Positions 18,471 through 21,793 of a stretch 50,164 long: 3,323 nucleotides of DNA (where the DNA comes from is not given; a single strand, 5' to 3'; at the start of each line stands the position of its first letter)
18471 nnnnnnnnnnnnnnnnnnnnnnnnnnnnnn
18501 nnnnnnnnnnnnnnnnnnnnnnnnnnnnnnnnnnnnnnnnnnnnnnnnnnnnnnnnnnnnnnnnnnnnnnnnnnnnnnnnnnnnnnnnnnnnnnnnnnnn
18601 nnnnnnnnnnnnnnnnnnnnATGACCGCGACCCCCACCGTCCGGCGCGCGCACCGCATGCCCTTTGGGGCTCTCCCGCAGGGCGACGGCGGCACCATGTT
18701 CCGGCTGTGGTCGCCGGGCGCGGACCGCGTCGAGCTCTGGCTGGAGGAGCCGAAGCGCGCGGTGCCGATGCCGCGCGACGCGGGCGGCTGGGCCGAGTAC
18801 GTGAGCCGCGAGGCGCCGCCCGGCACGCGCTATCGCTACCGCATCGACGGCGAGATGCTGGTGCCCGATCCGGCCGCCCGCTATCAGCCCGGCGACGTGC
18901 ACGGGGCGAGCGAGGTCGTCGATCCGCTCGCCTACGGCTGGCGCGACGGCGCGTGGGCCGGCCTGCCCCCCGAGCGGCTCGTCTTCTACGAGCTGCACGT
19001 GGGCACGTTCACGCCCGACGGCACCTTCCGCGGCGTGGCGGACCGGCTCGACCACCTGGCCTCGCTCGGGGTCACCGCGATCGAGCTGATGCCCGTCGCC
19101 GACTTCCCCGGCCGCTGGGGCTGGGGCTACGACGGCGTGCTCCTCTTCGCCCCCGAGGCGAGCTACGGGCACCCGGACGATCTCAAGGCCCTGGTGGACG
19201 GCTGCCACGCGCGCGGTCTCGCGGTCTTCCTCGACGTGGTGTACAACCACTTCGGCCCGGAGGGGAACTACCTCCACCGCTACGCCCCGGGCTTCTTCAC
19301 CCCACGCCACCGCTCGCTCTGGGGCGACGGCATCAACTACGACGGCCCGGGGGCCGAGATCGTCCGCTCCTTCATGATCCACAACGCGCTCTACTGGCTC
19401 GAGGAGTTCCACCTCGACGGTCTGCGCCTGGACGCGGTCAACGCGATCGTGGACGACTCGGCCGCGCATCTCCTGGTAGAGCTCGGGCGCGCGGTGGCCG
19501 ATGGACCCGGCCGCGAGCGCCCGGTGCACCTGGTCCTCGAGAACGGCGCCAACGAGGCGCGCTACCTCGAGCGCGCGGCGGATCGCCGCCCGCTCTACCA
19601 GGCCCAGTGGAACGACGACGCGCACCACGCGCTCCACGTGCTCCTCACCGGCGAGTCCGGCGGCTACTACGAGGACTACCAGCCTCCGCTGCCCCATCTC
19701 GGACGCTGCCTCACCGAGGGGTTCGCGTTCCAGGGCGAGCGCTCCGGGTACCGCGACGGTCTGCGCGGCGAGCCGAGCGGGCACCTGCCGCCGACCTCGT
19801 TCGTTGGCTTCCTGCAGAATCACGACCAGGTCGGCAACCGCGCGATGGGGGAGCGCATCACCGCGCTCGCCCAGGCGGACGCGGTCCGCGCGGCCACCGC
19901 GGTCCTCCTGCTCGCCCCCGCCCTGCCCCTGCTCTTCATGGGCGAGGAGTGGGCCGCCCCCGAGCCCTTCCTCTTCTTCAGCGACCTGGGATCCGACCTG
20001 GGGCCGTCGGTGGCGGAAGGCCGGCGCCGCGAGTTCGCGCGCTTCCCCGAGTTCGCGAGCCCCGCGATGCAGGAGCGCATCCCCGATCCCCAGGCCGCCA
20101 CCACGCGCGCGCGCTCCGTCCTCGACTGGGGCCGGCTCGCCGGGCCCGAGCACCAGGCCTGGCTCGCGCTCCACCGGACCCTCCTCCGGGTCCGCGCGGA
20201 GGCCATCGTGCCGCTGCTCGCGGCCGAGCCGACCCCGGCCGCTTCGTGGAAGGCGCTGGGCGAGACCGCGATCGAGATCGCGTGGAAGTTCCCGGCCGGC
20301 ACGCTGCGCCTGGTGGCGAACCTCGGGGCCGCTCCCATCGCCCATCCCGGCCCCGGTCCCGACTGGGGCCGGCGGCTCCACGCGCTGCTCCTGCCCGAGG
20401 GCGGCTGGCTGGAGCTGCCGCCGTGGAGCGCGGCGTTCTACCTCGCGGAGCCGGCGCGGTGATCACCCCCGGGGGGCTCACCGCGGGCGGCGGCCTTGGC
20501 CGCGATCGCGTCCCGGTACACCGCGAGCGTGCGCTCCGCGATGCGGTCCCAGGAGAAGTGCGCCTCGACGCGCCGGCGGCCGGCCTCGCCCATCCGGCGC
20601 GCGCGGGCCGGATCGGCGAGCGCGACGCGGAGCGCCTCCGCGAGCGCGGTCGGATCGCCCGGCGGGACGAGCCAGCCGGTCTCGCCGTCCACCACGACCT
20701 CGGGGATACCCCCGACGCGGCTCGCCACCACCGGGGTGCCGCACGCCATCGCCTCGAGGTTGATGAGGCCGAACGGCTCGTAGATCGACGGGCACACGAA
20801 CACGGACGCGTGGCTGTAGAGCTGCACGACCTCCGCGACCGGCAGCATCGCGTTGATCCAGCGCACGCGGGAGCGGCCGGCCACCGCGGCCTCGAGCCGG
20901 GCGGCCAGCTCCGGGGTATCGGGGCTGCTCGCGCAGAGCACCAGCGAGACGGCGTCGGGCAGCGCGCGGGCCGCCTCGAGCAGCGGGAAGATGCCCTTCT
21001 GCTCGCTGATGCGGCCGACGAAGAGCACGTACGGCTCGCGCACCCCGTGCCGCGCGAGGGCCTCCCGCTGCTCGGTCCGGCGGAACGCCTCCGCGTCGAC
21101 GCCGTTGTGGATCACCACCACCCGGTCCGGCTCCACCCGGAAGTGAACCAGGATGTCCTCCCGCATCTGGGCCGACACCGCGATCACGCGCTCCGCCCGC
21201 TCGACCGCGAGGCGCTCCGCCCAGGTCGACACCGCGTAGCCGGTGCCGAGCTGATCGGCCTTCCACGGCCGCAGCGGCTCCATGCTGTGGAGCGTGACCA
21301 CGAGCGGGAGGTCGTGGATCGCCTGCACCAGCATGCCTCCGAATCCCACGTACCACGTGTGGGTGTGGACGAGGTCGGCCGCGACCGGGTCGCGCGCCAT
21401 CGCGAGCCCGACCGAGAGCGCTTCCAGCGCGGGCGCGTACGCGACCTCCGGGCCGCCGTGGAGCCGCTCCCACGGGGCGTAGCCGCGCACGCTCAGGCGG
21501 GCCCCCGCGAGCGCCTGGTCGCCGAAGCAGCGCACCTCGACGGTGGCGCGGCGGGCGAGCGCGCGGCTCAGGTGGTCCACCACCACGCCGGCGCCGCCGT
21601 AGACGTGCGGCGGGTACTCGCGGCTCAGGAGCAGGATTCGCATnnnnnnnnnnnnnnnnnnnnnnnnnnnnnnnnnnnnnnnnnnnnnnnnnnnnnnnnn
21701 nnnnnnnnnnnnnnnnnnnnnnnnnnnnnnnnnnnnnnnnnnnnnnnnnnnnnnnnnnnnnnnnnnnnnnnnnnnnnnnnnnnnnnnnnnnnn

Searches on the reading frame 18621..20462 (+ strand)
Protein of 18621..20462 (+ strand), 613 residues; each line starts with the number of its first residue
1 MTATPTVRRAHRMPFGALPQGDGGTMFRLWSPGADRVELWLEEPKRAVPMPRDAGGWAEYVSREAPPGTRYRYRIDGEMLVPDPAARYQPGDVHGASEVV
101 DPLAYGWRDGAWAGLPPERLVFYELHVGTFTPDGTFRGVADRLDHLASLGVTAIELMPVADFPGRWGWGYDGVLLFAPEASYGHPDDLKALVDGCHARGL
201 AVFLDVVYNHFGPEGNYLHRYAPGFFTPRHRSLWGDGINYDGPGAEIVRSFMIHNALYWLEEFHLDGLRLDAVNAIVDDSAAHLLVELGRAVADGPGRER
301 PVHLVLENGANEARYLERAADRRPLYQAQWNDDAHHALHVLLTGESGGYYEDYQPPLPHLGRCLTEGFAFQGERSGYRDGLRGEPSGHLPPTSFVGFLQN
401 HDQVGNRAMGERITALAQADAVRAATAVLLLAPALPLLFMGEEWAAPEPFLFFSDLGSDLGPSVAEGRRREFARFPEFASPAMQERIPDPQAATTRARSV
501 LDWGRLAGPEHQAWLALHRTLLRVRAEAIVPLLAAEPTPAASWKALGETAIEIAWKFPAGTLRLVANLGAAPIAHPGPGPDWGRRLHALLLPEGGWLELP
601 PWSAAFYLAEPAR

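Call 10: search_protein_families(library=pfam, proteins=[window:18621-20462:+], max_evalue=0.01)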
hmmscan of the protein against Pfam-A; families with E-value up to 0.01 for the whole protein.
window:18621-20462:+ (613 aa): 3 families
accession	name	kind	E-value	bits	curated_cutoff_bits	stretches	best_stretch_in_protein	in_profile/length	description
PF00128.31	Alpha-amylase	-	4.4e-21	76.1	22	1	133-218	15-99/446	Alpha amylase, catalytic domain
PF02922.24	CBM_48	-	6.1e-11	42.9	22.4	1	14-79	1-72/83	Carbohydrate-binding module 48 (Isoamylase N-terminal domain)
PF11941.14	DUF3459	-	7.4e-11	42.7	22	1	517-607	1-90/90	Domain of unknown function (DUF3459)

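Call 11: search_protein_families(library=ncbifam, proteins=[window:18621-20462:+], max_evalue=0.01)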
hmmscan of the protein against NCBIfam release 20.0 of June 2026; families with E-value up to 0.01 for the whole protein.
window:18621-20462:+ (613 aa): 36 families (the best 25 are shown)
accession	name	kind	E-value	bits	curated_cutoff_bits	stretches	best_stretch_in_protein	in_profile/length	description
TIGR02402.1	trehalose_TreZ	equivalog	6.8e-206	684.8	538.8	1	26-574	2-543/545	malto-oligosyltrehalose trehalohydrolase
NF008967.0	PRK12313.1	equivalog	5.7e-44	150.5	577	1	20-276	35-314/633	1,4-alpha-glucan branching protein GlgB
NF003811.1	PRK05402.1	equivalog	1.1e-41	143.1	741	1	22-276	28-306/619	1,4-alpha-glucan branching protein GlgB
TIGR01515.1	branching_enzym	equivalog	1.8e-33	116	463.95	1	20-277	25-296/607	1,4-alpha-glucan branching enzyme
NF009221.0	PRK12568.1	equivalog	2.5e-28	98.6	1270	1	24-277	154-429/745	1,4-alpha-glucan branching enzyme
NF011293.0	PRK14705.1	equivalog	2.9e-28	98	2376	1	96-277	719-910/1224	1,4-alpha-glucan branching enzyme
TIGR02104.1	pulA_typeI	equivalog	4e-26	91.2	504.5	1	25-273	21-321/605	type I pullulanase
TIGR02100.1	glgX_debranch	equivalog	2.3e-24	85.5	640.9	2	97-272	133-342/688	glycogen debranching protein GlgX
NF011294.0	PRK14706.1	equivalog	2.5e-23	82.2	1284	1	20-277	38-315/642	1,4-alpha-glucan branching enzyme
NF002983.0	PRK03705.1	equivalog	4.3e-15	54.8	901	2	100-273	131-338/658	glycogen debranching protein GlgX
TIGR02456.1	treS_nterm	equivalog_domain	3.8e-13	48.8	678.35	1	120-217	6-107/539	maltose alpha-D-glucosyltransferase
NF041321.1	Alpha-amyl_MalA_Halo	equivalog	1.3e-12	46.9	875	1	119-215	259-359/666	alpha-amylase MalA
NF008183.0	PRK10933.1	subfamily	1.8e-12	46.8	535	1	133-239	29-134/551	alpha,alpha-phosphotrehalase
NF007060.0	PRK09505.2-5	equivalog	7.7e-12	44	790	1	126-212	225-323/690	alpha-amylase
TIGR02102.1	pullulan_Gpos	equivalog_domain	6.7e-11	40.7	1042.25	1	131-273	463-644/1113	pullulanase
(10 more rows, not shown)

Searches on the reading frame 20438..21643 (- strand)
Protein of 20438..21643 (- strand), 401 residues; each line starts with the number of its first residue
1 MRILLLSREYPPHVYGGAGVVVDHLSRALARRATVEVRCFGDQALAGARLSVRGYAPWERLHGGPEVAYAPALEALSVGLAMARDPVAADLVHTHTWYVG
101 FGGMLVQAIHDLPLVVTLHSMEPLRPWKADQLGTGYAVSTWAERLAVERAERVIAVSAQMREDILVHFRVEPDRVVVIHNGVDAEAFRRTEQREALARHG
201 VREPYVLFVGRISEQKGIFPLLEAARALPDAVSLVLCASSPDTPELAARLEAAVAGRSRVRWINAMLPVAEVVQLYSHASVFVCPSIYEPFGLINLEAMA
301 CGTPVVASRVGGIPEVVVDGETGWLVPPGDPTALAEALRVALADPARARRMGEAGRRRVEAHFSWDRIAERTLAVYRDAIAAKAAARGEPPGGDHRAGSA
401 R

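Call 10: search_protein_families(library=pfam, proteins=[window:20438-21643:-], max_evalue=0.01)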
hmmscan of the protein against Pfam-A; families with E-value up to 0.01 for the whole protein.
window:20438-21643:- (401 aa): 7 families
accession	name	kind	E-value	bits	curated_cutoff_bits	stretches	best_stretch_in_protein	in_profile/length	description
PF00534.26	Glycos_transf_1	-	6e-39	133.8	26.4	1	201-358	13-172/172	Glycosyl transferases group 1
PF13692.12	Glyco_trans_1_4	-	4.8e-35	121.3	27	1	204-344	2-142/142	Glycosyl transferases group 1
PF13439.12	Glyco_transf_4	-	6.2e-28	98.4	28.5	1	15-185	1-169/170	Glycosyltransferase Family 4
PF20706.3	GT4-conflict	-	2.9e-19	69.7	26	1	16-370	12-383/385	Family 4 Glycosyltransferase in conflict systems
PF13579.12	Glyco_trans_4_4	-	3.9e-19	70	29.7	1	16-181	1-158/158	Glycosyl transferase 4-like domain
PF13524.12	Glyco_trans_1_2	-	2.1e-15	57.4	25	1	251-373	16-143/144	Glycosyl transferase-like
PF08323.17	Glyco_transf_5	-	2e-08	34.7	22.7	1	80-167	119-227/239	Starch synthase catalytic domain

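Call 11: search_protein_families(library=ncbifam, proteins=[window:20438-21643:-], max_evalue=0.01)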
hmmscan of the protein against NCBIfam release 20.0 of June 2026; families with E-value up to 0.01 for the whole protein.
window:20438-21643:- (401 aa): 49 families (the best 25 are shown)
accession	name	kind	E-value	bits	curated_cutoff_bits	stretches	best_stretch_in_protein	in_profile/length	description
TIGR02149.1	glgA_Coryne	subfamily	2.4e-150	501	302.4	1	1-378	1-389/391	glycogen synthase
TIGR03449.1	mycothiol_MshA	equivalog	6.2e-51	173.5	462.5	1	57-381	71-405/406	D-inositol-3-phosphate glycosyltransferase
TIGR03088.1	stp2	hypoth_equivalog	2.2e-36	125.7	409.05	1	150-378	137-372/374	TIGR03088 family PEP-CTERM/XrtA system glycosyltransferase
NF041876.1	EPS_EpsE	equivalog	4.1e-36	125.1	400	1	147-370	159-387/389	exopolysaccharide biosynthesis GT4 family glycosyltransferase EpsE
TIGR03999.1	thiol_BshA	equivalog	5e-35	121.1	273.7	1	142-379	137-373/375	N-acetyl-alpha-D-glucosaminyl L-malate synthase BshA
TIGR04047.1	MSMEG_0565_glyc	hypoth_equivalog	7.5e-33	114.1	259.85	1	138-377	128-372/373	MSMEG_0565 family glycosyltransferase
NF053787.1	GlcN_PG_synth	equivalog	6.2e-31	107.5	480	1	142-378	137-358/361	N-acetylglucosaminyl phosphatidylglycerol synthase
NF038295.1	EPS_HpsP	equivalog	2.9e-30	105.6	550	1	89-378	93-386/388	hormogonium polysaccharide biosynthesis glycosyltransferase HpsP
TIGR04063.1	stp3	hypoth_equivalog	5.9e-29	101.1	442.05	1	130-380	138-396/397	TIGR04063 family PEP-CTERM/XrtA system glycosyltransferase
TIGR02472.1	sucr_P_syn_N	equivalog_domain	1.8e-26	93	576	2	277-374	339-436/439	sucrose-phosphate synthase, putative, glycosyltransferase domain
TIGR02095.1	glgA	subfamily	2.6e-25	89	328.45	1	202-378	293-476/477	glycogen/starch synthase, ADP-glucose type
NF047684.1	TeichurnBiosyTuaC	equivalog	1e-24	87.2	550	1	77-379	97-389/391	teichuronic acid biosynthesis protein TuaC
NF038229.1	Glyco4_Geo_Pelo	equivalog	2.2e-20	72.9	400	1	87-380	54-337/338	GPMC system family 4 glycosyltransferase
TIGR04157.1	glyco_rSAM_CFB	subfamily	2.9e-20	72.6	400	1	142-376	162-406/406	TIGR04157 family glycosyltransferase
NF041010.1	glycosy_Agl16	equivalog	6e-20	71.4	575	1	137-378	121-350/352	glycosylation protein Agl16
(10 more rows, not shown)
